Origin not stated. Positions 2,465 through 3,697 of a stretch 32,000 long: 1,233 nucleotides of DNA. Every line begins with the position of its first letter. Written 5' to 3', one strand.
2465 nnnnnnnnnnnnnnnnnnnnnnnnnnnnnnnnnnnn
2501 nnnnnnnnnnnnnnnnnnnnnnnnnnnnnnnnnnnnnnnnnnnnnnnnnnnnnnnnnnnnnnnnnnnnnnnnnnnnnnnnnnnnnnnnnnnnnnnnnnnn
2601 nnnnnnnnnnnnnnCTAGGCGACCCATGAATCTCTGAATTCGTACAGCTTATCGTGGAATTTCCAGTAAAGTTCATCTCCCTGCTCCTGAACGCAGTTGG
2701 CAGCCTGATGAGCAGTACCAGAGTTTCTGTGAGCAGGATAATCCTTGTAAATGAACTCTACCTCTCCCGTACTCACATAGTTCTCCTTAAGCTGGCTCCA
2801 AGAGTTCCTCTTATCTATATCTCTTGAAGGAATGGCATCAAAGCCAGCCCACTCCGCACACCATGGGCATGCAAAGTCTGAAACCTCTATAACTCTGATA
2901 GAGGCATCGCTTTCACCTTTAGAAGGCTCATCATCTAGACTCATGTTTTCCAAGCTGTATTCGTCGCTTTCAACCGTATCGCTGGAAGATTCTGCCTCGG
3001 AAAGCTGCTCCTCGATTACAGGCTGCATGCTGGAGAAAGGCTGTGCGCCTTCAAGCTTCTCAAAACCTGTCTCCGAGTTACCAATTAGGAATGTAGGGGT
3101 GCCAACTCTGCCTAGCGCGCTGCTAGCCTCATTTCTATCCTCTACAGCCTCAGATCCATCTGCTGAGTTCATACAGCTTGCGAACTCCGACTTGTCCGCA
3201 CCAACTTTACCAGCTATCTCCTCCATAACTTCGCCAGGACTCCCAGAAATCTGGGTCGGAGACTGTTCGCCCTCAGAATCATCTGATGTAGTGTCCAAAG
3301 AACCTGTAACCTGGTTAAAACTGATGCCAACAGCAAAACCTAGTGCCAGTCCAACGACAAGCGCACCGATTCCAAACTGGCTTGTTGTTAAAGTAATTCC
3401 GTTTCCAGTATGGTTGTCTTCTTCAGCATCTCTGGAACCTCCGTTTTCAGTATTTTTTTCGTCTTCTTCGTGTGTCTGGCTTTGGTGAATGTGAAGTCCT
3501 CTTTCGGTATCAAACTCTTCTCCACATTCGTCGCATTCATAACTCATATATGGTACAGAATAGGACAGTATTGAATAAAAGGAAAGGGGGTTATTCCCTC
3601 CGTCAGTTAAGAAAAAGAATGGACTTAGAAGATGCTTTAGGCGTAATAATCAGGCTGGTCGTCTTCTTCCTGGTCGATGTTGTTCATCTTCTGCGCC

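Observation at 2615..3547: Circularly permuted DsbA-like domain fused to a cytoplasmic C2H2 zinc finger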

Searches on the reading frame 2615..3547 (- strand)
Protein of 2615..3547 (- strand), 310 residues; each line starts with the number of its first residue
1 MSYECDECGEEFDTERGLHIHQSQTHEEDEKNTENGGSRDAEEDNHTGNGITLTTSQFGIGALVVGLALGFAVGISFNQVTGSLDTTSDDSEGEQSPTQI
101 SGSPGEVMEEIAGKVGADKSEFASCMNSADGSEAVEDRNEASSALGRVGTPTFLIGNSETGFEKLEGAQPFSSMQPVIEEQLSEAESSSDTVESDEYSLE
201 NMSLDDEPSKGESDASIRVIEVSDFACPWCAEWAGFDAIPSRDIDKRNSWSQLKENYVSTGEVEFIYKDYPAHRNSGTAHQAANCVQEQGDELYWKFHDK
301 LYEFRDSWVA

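Call 3: search_protein_families(library=pfam, proteins=[window:2615-3547:-], max_evalue=10)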
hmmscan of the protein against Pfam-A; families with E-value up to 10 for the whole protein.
window:2615-3547:- (310 aa): 10 families
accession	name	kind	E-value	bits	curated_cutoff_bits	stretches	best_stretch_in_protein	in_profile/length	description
PF13462.12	Thioredoxin_4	-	2.8e-20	73.6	23.2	2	207-308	5-93/165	Thioredoxin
PF01323.26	DSBA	-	6.7e-09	36.2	25.6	2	106-174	123-186/191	DSBA-like thioredoxin domain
PF00096.32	zf-C2H2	-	0.011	16.6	25.2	1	3-26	1-23/23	Zinc finger, C2H2 type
PF13894.12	zf-C2H2_4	-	0.014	16.5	27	1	3-26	1-24/24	C2H2-type zinc finger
PF24666.1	zf-C2H2_fungi_2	-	0.016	15.5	27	1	5-22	3-20/26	Fungal C2H2 zinc finger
PF13912.12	zf-C2H2_6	-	0.018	15.5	25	1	3-26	2-24/27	C2H2-type zinc finger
PF09723.15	Zn_ribbon_8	-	0.021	15.3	34.4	1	3-18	6-21/41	Zinc ribbon domain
PF08691.15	Nse5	-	0.25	10.5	25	1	126-213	1-86/506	DNA repair proteins Nse5 and Nse6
PF05605.18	zf-Di19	-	0.29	11.8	27.5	0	2-32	2-31/54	Drought induced 19 protein (Di19), zinc-binding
PF24460.1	DUF7575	-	4.3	7.2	28.5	1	4-15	5-16/28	Domain of unknown function (DUF7575)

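Call 4: search_protein_families(library=ncbifam, proteins=[window:2615-3547:-], max_evalue=10)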
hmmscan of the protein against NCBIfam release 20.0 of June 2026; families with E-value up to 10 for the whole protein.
window:2615-3547:- (310 aa): 2 families
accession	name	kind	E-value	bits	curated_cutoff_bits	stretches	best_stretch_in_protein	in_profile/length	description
NF041057.1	Rcas_1661_fam_Se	equivalog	1e-22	80.9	190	2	210-304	84-167/247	Rcas_1661 family thioredoxin-like (seleno)lipoprotein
TIGR02605.1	CxxC_CxxC_SSSS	subfamily_domain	0.39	10.8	31.3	1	2-19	5-22/52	FmdB family zinc ribbon protein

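Call 5: find_homologous_proteins(query=window:2615-3547:-, max_evalue=0.001)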
Query window:2615-3547:- (310 aa): 32 proteins with E <= 0.001 among 1375 candidates.
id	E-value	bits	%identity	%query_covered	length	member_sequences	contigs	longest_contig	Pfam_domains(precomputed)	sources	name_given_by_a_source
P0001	1.9e-203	693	100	100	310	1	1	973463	PF01323.27,PF13462.13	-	-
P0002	5.8e-144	497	67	100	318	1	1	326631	PF01323.27,PF13462.13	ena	-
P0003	3.6e-135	469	63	100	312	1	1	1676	PF01323.27,PF13462.13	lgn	-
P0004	3.0e-105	370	55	100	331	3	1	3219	PF01323.27,PF13462.13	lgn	-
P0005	1.9e-102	361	53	100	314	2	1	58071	PF13462.13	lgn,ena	-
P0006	2.6e-97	344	53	100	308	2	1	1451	PF13462.13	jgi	jgi:protein-disulfide isomerase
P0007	4.0e-87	311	47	99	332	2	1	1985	PF01323.27,PF13462.13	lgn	-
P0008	6.2e-81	290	43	99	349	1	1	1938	PF13894.13,PF13462.13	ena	-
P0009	9.3e-78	280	46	99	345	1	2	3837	PF13462.13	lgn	-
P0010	6.8e-74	267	45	99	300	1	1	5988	PF01323.27,PF13462.13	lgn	-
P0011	4.8e-73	265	45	99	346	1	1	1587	PF13462.13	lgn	-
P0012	6.9e-65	238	50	67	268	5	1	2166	PF01323.27,PF13462.13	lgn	-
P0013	5.5e-62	228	44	74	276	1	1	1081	PF01323.27,PF13462.13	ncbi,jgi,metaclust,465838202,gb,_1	jgi:Protein-disulfide isomerase|metaclust:\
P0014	4.1e-61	225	54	37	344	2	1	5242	PF01323.27,PF13462.13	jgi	-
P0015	3.4e-59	219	49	35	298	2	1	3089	PF01323.27,PF13462.13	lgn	-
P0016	4.0e-58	216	46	68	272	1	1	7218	PF01323.27,PF13462.13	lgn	-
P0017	1.2e-56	211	47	42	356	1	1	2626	PF01323.27,PF13462.13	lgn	-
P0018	3.4e-55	206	43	51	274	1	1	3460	PF01323.27,PF13462.13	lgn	-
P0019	1.3e-54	204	53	38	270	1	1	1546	PF01323.27,PF13462.13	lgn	-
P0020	3.4e-52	196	50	38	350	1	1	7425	PF01323.27,PF13462.13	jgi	jgi:protein-disulfide isomerase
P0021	8.5e-51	192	38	85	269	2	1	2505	PF01323.27,PF13462.13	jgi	jgi:protein-disulfide isomerase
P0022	1.5e-50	191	37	64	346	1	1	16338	PF01323.27,PF13462.13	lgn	-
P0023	1.7e-28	118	30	34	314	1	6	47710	PF01323.27,PF13462.13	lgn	-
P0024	1.5e-23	102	26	34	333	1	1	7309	PF01323.27,PF13462.13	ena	-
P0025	6.0e-23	100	33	41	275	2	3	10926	PF01323.27,PF13462.13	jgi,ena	-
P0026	5.7e-20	90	36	34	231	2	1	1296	PF13098.14,PF01323.27,PF13462.13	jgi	-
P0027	1.7e-13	69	31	35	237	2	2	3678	PF13098.14,PF01323.27,PF13462.13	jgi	jgi:protein-disulfide isomerase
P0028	2.9e-11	62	33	32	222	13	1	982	PF01323.27,PF13462.13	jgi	jgi:protein-disulfide isomerase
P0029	3.1e-8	52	33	25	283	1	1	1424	PF01323.27,PF13462.13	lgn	-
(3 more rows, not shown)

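Call 11: find_encoding_contigs(protein=P0002, flank=6000, max_places=3)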
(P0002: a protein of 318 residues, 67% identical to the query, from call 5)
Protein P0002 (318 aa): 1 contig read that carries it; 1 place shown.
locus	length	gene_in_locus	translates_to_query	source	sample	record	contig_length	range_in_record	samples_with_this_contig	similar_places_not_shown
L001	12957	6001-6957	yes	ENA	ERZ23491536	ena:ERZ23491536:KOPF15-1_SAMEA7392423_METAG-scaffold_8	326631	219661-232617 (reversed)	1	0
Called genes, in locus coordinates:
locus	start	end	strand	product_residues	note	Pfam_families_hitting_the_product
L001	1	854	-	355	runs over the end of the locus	PF00291:PALP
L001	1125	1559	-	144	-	-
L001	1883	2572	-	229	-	PF00154:RecA_N, PF03796:DnaB_C (faint), PF06745:ATPase, PF08423:Rad51, PF13481:AAA_25, PF01637:ATPase_2 (weak), PF13401:AAA_22 (faint), PF06745:ATPase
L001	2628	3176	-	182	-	-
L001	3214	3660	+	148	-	-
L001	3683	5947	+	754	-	PF02359:CDC48_N, PF02933:CDC48_2, PF05496:RuvB_N (weak), PF13191:AAA_16 (weak), PF00004:AAA, PF17862:AAA_lid_3, PF00004:AAA, PF17862:AAA_lid_3, +23 more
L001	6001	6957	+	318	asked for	PF01323:DSBA, PF13462:Thioredoxin_4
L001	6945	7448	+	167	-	-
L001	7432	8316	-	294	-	PF00557:Peptidase_M24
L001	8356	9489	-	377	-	PF00390:malic, PF03949:Malic_M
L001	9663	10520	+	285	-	PF18915:DUF5667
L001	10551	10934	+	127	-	-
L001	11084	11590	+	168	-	-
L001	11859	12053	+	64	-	-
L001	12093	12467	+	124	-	-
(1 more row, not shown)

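Call 12: find_encoding_contigs(protein=P0005, flank=6000, max_places=3)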
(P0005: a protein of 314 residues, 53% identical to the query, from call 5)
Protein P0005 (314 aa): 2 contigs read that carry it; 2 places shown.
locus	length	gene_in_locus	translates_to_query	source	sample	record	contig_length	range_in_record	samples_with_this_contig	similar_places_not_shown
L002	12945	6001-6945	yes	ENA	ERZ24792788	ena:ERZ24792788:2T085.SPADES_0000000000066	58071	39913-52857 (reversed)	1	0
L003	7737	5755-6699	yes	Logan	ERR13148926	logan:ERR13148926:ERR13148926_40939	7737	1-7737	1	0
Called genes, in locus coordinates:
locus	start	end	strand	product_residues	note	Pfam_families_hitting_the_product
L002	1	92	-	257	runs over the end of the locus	PF00800:PDT, PF01842:ACT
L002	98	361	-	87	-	PF01817:CM_2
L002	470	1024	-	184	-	-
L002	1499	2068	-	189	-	-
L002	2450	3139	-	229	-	PF00154:RecA_N, PF03796:DnaB_C (faint), PF06745:ATPase, PF08423:Rad51, PF13481:AAA_25, PF01637:ATPase_2 (weak), PF13401:AAA_22 (faint), PF13479:AAA_24 (weak)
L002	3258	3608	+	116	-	-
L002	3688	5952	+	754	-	PF02359:CDC48_N, PF02933:CDC48_2, PF05496:RuvB_N (weak), PF13191:AAA_16 (weak), PF00004:AAA, PF17862:AAA_lid_3, PF00004:AAA, PF17862:AAA_lid_3, +21 more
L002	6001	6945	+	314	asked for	PF13462:Thioredoxin_4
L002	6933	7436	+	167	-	-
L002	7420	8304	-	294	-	PF00557:Peptidase_M24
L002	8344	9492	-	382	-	PF00390:malic, PF03949:Malic_M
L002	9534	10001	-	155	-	PF11969:DcpS_C (weak), PF01230:HIT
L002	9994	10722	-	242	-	PF00293:NUDIX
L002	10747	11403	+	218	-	-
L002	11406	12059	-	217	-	PF01027:Bax1-I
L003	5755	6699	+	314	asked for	PF13462:Thioredoxin_4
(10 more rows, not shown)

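Call 13: find_encoding_contigs(protein=P0022, flank=5000, max_places=2)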
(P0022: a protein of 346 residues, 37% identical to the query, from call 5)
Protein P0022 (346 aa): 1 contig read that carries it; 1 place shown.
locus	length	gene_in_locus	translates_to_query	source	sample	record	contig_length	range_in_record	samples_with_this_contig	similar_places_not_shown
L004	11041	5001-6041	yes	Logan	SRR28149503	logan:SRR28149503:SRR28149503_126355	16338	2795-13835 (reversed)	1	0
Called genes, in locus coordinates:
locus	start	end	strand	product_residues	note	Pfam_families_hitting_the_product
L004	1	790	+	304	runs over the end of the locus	PF02729:OTCace_N, PF00185:OTCace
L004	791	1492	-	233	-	-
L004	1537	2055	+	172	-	-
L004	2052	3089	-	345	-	PF18854:baeRF_family10, PF03464:eRF1_2 (faint), PF18859:acVLRF1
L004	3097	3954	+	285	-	-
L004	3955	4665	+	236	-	PF02683:DsbD_TM (weak), PF11139:SfLAP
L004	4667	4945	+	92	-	PF03477:ATP-cone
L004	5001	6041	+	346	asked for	PF13462:Thioredoxin_4, PF01323:DSBA (faint)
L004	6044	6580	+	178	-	-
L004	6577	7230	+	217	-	-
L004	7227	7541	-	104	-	PF01638:HxlR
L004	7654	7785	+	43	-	-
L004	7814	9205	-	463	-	PF02629:CoA_binding, PF13380:CoA_binding_2, PF13607:Succ_CoA_lig, PF00549:Ligase_CoA (faint), PF19045:Ligase_CoA_2 (weak)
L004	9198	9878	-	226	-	PF13549:ATP-grasp_5, PF08442:ATP-grasp_2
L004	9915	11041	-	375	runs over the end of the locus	PF00291:PALP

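Call 14: find_encoding_contigs(protein=P0023, flank=5000, max_places=2)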
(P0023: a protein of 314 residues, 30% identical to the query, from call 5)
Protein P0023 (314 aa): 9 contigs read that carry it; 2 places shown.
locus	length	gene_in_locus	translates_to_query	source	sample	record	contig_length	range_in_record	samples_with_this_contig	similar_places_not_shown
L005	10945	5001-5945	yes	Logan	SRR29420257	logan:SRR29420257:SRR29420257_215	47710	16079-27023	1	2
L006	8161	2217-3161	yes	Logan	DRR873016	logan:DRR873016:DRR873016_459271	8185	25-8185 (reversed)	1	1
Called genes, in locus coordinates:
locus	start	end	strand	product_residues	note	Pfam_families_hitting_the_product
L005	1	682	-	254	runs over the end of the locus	PF00800:PDT, PF01842:ACT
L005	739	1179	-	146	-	-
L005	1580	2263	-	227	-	PF00154:RecA_N, PF03796:DnaB_C (faint), PF06745:ATPase, PF08423:Rad51, PF13481:AAA_25, PF01637:ATPase_2 (weak), PF13479:AAA_24 (weak)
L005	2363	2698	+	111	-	-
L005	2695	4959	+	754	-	PF02359:CDC48_N, PF02933:CDC48_2, PF05496:RuvB_N (weak), PF13191:AAA_16 (weak), PF00004:AAA, PF17862:AAA_lid_3, PF00004:AAA, PF17862:AAA_lid_3, +23 more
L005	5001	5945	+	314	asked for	PF13462:Thioredoxin_4, PF01323:DSBA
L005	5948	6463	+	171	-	-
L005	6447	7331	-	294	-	PF00557:Peptidase_M24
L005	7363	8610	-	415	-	PF00390:malic, PF03949:Malic_M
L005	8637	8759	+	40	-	-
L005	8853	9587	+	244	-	PF04367:DUF502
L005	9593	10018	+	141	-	PF01641:SelR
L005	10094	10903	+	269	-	PF18915:DUF5667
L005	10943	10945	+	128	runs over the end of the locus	PF25213:HVO_A0261_N (weak)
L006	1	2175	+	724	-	?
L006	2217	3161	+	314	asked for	PF13462:Thioredoxin_4, PF01323:DSBA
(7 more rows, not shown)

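Call 15: find_encoding_contigs(protein=P0016, flank=5000, max_places=2)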
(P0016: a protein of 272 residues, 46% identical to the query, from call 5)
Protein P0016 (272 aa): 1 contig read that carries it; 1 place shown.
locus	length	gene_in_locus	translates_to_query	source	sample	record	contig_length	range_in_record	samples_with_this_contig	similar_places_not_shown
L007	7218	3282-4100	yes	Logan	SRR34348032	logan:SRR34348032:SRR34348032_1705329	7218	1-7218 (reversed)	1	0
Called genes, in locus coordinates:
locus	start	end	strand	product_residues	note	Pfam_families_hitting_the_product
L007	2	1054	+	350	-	?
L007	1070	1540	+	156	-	PF04143:Sulf_transp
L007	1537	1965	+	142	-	PF20398:DUF6691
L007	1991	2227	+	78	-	PF13192:Thioredoxin_3 (weak), PF00462:Glutaredoxin, PF13098:Thioredoxin_2 (weak)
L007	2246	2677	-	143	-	PF00582:Usp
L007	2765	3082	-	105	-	PF01638:HxlR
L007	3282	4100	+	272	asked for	PF01323:DSBA, PF13462:Thioredoxin_4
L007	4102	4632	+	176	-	-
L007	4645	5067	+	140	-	-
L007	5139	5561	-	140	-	PF00582:Usp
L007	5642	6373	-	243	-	PF00106:adh_short, PF08659:KR, PF23441:SDR (faint), PF01370:Epimerase (weak), PF03435:Sacchrp_dh_NADP (faint), PF13561:adh_short_C2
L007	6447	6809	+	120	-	-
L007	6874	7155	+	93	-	PF13145:Rotamase_2, PF13616:Rotamase_3, PF00639:Rotamase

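Call 16: find_encoding_contigs(protein=P0014, flank=5000, max_places=2)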
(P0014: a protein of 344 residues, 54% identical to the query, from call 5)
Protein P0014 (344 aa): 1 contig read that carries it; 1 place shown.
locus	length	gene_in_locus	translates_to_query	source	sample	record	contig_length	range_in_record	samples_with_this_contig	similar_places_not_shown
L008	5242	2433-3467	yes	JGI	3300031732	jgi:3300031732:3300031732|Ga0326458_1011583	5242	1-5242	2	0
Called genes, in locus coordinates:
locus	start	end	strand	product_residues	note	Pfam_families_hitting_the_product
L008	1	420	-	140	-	?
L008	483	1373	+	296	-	-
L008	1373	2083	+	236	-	PF02683:DsbD_TM (weak), PF11139:SfLAP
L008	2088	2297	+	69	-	-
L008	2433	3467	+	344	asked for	PF13462:Thioredoxin_4, PF01323:DSBA (faint)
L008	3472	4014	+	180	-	-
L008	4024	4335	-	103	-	PF01638:HxlR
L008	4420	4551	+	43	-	PF26602:HVO_2718_N (weak)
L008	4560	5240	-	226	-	?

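Call 20: search_solved_structures(query=P0018, max_evalue=0.001, show_alignments=1)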
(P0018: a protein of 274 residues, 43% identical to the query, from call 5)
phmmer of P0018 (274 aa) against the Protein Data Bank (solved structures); distinct sequences matched with E-value up to 0.001: 12.
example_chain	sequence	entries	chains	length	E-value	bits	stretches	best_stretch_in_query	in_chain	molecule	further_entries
4pwp_A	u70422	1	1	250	3.2e-12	49.8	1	80-273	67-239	DsbA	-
4pwo_A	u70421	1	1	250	6.7e-12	48.7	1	81-273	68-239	DsbA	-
7unn_A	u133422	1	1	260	7.1e-12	48.7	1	80-273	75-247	Thioredoxin domain-containing protein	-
7uno_A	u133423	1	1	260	1.7e-10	44.1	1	80-273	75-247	Thioredoxin domain-containing protein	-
3eu3_A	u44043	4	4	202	5.7e-08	35.8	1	77-184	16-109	BdbD | Disulfide bond formation protein D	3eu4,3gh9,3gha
3gyk_A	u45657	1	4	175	3.2e-07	33.4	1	81-254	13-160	27kDa outer membrane protein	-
3f4r_A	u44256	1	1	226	1.8e-05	27.6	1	81-251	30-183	Putative uncharacterized protein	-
9edl_A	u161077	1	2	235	6.9e-05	25.7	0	82-185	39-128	Conserved hypothetical lipoprotein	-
3f4s_A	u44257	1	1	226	8.8e-05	25.4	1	81-251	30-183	Putative uncharacterized protein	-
4n30_A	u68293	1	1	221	0.00025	23.9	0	80-264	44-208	Protein disulfide isomerase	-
7jve_A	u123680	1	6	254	0.0008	22.2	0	76-184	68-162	DsbA family protein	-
3f4t_A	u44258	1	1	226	0.00095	22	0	81-251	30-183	Putative uncharacterized protein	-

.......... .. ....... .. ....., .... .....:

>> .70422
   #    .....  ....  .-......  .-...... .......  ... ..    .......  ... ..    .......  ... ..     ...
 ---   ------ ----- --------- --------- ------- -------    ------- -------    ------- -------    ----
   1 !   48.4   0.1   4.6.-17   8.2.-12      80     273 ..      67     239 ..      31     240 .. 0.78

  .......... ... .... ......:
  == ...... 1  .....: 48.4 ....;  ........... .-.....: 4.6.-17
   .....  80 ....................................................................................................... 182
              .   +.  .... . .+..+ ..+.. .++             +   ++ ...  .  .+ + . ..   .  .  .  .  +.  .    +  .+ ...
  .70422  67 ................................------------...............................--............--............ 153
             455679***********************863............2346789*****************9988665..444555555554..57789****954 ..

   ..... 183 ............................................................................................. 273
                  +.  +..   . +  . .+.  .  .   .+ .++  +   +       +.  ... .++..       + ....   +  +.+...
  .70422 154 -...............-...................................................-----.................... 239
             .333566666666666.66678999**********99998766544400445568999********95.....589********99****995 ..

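Call 28: find_related_loci(query=A2, collection=genome_contigs, flank=4000)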
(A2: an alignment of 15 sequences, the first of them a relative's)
Query A2 (310 aa) in genome_contigs; peptide patterns used: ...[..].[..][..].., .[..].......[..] (x = any residue, [..] = any of these).
209 stretches matched a pattern; 114 encode a relative of the query (tblastn E <= 1e-3); the best 80 are kept; 79 distinct loci.
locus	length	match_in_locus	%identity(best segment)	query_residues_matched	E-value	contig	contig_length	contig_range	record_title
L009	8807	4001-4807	43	50-308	2e-68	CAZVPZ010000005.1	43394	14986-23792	MAG TPA_asm: uncultured archaeon isolate SRP185896_co1_382 genome assembly, contig: NODE_242_length_43394_cov_9.411638,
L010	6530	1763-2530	43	51-309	6e-60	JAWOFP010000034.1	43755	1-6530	MAG: Candidatus Nanohaloarchaea archaeon isolate BLK6-1.bin.86 k191_447673, whole genome shotgun sequence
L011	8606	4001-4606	46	104-309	3e-56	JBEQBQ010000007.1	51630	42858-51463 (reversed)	MAG: Candidatus Nanohaloarchaea archaeon isolate 04_S200.semibin_refined.147 NODE_61_length_51630_cov_2.032425, whole ge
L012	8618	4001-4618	45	101-310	4e-54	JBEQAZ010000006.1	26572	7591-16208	MAG: Candidatus Nanohaloarchaea archaeon isolate 04_S200.metabat_sspec.017_sub NODE_270_length_26572_cov_30.067915, whol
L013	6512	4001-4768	38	43-309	4e-52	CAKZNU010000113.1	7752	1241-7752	MAG TPA_asm: uncultured euryarchaeote isolate ERR2683643_bin.0_CONCOCT_v1.1_MAG genome assembly, contig: ERZ1034569.1438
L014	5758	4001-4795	38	47-309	1e-51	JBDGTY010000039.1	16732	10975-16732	MAG: Candidatus Nanohalobium sp. isolate DAL-WCL_33_80C1R DAL-WCL_33_80C1R_39, whole genome shotgun sequence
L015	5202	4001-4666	38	94-310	1e-47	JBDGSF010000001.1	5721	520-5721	MAG: Candidatus Nanohaloarchaea archaeon isolate DAL-WCL_22_57C1R DAL-WCL_22_57C1R_1, whole genome shotgun sequence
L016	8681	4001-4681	44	78-309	5e-56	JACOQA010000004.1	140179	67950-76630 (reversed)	MAG: Candidatus Nanohaloarchaea archaeon isolate MAG_AT22 4, whole genome shotgun sequence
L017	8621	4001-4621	49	103-310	9e-39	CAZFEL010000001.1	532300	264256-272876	MAG TPA_asm: uncultured archaeon isolate binchicken_co198_13 genome assembly, contig: NODE_1_length_532300_cov_443.48408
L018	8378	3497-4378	49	3-309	2e-38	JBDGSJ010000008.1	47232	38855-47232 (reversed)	MAG: Candidatus Nanohaloarchaea archaeon isolate DAL-WCL_22_74C1R DAL-WCL_22_74C1R_8, whole genome shotgun sequence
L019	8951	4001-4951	48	2-310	6e-37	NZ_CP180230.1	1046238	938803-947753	Candidatus Nanosalina sp. VS9-1 chromosome, complete genome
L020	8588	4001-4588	55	102-309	3e-36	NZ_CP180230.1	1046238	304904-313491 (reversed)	Candidatus Nanosalina sp. VS9-1 chromosome, complete genome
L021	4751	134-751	49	103-309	2e-34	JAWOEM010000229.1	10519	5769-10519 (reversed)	MAG: Salinivirgaceae bacterium isolate BLK5-3.bin.206 k191_1092548, whole genome shotgun sequence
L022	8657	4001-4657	42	104-309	1e-32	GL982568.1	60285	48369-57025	MAG: Candidatus Nanosalinarum sp. J07AB56 genomic scaffold scf_7180000039097, whole genome shotgun sequence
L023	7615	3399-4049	28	50-302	1e-30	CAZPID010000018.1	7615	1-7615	MAG TPA_asm: uncultured archaeon isolate binchicken_co202_12 genome assembly, contig: NODE_1245_length_7615_cov_16.02473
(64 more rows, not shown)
